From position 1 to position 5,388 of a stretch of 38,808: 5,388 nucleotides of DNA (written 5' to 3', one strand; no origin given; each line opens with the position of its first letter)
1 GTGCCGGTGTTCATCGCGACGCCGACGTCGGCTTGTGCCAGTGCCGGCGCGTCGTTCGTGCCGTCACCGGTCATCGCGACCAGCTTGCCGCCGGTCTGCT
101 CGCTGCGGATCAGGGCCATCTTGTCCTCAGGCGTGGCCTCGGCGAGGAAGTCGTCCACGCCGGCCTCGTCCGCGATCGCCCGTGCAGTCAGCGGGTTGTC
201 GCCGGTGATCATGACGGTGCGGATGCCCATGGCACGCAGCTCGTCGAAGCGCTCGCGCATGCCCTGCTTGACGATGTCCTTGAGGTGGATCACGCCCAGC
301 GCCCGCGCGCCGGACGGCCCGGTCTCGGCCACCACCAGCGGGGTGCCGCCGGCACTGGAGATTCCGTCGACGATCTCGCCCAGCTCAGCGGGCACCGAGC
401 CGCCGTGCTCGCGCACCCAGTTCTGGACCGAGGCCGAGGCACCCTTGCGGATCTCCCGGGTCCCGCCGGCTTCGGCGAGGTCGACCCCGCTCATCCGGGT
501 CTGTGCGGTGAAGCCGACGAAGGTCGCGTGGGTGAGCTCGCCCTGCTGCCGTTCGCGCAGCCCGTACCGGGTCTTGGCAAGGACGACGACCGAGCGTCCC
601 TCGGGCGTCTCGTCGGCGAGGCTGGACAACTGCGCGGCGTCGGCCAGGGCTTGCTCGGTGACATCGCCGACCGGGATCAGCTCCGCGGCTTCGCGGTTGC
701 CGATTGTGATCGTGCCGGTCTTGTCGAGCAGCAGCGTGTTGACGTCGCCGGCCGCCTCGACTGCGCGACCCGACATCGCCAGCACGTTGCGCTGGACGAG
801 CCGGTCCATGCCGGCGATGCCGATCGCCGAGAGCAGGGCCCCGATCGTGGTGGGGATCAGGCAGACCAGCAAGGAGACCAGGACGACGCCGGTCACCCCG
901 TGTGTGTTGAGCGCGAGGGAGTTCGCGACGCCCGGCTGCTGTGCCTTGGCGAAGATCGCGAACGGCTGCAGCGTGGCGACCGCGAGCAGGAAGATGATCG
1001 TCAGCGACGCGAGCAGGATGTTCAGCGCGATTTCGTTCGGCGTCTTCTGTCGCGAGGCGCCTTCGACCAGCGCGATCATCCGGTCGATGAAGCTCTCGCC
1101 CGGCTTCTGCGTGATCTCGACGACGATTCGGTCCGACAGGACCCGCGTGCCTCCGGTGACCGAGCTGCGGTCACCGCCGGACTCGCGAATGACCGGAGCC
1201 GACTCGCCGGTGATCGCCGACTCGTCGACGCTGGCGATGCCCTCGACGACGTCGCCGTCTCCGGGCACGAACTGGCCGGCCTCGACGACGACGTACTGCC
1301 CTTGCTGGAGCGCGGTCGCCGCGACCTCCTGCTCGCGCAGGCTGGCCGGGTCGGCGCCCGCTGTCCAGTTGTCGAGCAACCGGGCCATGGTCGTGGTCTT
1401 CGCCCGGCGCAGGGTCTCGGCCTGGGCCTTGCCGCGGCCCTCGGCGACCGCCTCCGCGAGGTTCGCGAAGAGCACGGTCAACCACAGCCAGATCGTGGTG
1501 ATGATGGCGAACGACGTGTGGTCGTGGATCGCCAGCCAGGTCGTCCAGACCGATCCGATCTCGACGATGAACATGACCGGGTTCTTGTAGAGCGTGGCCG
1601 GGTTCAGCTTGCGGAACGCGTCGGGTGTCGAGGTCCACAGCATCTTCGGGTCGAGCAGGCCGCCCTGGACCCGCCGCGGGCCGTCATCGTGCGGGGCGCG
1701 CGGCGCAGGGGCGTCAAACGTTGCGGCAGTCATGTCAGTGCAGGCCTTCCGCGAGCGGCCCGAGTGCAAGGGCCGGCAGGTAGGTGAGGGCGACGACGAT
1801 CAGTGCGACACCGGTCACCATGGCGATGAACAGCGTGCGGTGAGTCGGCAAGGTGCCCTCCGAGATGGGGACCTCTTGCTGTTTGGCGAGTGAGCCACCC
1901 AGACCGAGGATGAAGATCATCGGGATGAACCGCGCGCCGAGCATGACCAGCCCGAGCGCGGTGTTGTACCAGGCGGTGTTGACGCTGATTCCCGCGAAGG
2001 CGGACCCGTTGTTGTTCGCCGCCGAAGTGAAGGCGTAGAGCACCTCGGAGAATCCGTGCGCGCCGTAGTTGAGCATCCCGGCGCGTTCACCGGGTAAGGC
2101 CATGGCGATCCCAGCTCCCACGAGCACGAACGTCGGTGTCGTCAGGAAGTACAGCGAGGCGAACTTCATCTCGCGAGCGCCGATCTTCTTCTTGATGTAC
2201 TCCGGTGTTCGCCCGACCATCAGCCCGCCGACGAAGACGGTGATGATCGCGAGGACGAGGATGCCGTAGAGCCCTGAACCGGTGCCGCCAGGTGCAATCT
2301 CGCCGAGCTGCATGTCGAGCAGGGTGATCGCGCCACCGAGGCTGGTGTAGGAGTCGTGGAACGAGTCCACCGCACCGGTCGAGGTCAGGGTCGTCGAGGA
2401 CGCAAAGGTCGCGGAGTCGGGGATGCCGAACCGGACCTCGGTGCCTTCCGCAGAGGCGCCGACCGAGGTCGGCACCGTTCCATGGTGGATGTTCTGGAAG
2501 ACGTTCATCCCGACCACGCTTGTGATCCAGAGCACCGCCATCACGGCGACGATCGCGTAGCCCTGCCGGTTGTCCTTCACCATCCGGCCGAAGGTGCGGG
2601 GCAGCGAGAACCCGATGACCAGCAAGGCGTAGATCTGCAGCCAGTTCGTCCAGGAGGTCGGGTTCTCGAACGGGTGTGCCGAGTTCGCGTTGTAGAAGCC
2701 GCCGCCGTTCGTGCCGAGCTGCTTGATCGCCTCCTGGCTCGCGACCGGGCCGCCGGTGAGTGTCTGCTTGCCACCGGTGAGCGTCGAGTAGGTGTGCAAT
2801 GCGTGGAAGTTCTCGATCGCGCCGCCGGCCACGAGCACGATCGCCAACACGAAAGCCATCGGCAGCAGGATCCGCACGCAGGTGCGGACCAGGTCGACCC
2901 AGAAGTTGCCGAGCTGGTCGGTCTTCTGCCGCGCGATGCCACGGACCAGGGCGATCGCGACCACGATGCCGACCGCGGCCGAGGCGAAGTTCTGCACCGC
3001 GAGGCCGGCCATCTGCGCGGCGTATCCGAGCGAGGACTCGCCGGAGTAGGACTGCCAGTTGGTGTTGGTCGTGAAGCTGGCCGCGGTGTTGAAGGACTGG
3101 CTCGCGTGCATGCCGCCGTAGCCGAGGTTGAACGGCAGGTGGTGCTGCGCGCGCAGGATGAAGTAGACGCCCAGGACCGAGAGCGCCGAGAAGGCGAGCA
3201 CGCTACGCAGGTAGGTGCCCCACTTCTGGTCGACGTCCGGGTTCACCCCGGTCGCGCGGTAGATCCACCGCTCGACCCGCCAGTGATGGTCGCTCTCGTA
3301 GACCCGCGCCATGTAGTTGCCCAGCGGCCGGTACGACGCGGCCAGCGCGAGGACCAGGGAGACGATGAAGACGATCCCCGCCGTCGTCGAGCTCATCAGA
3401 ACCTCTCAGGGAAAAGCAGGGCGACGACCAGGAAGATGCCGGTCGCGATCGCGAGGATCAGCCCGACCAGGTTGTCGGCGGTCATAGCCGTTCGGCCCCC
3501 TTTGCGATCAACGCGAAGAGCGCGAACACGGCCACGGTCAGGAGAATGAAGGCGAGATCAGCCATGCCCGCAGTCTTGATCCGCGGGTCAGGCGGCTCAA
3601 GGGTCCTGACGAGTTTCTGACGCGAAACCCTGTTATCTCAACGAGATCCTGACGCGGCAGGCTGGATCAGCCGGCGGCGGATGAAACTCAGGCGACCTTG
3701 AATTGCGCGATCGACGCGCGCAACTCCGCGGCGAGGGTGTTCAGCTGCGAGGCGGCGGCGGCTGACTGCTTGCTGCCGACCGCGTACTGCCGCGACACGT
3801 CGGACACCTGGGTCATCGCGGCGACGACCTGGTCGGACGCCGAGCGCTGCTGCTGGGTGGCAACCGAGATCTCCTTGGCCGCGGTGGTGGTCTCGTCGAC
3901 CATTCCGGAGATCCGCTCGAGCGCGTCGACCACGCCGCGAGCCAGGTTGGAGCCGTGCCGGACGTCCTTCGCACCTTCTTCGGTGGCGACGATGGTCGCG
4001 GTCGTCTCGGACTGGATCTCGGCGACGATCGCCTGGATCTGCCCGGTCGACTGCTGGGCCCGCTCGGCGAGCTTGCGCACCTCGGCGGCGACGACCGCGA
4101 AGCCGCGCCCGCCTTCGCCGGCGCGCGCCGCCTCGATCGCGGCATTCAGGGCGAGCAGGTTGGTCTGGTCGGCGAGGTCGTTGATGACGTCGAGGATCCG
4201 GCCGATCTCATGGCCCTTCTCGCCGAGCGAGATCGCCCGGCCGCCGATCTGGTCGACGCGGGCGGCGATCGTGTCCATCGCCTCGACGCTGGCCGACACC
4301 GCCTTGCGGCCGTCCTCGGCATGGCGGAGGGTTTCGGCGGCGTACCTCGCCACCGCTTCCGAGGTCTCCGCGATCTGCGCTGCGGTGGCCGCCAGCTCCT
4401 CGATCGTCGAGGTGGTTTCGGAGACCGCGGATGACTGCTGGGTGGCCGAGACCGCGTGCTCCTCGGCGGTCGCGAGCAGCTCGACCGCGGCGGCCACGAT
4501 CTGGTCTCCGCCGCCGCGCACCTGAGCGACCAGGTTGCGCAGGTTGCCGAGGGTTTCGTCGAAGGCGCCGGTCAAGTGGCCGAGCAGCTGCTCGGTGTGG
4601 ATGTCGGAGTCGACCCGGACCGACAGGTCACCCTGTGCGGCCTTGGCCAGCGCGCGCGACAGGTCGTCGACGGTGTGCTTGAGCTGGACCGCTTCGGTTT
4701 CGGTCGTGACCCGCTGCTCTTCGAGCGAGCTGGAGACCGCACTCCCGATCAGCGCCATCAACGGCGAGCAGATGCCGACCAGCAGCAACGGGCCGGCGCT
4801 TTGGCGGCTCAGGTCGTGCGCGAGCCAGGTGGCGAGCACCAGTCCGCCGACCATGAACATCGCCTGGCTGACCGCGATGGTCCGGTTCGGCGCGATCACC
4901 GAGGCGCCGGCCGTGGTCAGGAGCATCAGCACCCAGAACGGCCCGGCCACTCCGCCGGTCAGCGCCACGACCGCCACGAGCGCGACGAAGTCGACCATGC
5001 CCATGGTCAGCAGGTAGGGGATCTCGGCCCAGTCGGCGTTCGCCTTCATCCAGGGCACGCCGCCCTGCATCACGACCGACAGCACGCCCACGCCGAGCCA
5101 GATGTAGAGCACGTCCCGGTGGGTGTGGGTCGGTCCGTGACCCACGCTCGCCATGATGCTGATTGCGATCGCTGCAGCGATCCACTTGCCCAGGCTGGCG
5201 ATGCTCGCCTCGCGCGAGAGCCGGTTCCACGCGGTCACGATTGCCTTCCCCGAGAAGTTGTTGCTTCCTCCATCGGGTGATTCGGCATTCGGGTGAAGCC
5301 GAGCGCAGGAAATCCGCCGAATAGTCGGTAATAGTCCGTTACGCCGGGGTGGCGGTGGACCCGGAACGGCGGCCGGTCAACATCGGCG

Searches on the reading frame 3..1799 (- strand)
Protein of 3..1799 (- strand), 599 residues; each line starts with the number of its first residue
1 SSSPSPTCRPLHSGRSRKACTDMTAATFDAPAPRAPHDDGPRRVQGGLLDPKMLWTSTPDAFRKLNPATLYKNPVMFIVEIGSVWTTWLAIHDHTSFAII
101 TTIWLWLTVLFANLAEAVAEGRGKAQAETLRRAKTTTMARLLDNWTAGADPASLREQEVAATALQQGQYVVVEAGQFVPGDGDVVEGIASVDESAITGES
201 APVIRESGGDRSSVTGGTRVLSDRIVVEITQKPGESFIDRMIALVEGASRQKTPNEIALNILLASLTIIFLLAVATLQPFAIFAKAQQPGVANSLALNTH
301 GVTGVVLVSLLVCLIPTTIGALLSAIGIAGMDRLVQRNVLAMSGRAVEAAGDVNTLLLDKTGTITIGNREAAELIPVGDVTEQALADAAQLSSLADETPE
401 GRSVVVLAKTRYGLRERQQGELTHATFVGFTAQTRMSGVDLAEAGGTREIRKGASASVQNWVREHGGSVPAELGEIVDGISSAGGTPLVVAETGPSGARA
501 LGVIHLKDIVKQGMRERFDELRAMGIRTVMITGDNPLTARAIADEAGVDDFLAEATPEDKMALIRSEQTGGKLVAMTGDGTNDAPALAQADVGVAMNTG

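Call 12: search_protein_families(library=pfam, proteins=[window:3-1799:-])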
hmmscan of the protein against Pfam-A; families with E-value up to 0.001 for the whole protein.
window:3-1799:- (599 aa): 3 families
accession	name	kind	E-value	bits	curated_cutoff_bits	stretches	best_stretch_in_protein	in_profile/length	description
PF00122.25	E1-E2_ATPase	-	7.1e-28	97.8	28.1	1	155-336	14-180/181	E1-E2 ATPase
PF00702.32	Hydrolase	-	2.5e-22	80.6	26.4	1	354-591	2-191/191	haloacid dehalogenase-like hydrolase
PF12710.13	HAD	-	0.00015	22.7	27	0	504-554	80-130/189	haloacid dehalogenase-like hydrolase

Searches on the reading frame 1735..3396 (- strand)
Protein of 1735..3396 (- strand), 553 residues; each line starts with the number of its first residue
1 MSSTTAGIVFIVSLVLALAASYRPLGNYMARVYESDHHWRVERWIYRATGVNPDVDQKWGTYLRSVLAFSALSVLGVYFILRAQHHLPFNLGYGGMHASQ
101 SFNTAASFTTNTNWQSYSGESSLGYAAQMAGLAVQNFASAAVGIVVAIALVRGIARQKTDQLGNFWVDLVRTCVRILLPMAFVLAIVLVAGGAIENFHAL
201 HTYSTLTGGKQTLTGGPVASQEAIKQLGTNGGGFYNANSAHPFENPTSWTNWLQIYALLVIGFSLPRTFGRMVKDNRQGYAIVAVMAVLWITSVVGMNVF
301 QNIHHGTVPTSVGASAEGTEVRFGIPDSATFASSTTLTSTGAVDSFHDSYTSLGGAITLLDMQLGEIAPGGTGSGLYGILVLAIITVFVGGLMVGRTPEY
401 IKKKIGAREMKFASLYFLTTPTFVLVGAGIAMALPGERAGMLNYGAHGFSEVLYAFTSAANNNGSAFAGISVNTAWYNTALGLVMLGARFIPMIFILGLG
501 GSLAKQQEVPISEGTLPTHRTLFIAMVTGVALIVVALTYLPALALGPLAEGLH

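Call 12: search_protein_families(library=pfam, proteins=[window:1735-3396:-])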
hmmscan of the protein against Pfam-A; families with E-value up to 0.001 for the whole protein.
window:1735-3396:- (553 aa): 1 family
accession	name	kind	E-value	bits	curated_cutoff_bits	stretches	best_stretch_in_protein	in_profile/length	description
PF03814.21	KdpA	-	6.5e-223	741.3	22.6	1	14-552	3-548/548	Potassium-transporting ATPase A subunit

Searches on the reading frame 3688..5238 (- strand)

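Call 12: search_protein_families(library=pfam, proteins=[window:3688-5238:-])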
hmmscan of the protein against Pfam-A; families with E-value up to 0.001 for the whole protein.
window:3688-5238:- (516 aa): 2 families
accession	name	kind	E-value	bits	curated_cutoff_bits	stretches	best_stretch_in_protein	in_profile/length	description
PF00015.26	MCPsignal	-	1.1e-43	149.5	34.6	1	300-481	4-171/172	Methyl-accepting chemotaxis protein (MCP) signalling domain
PF06103.16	DUF948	-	0.00014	22.4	37.2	0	274-334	23-83/89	Bacterial protein of unknown function (DUF948)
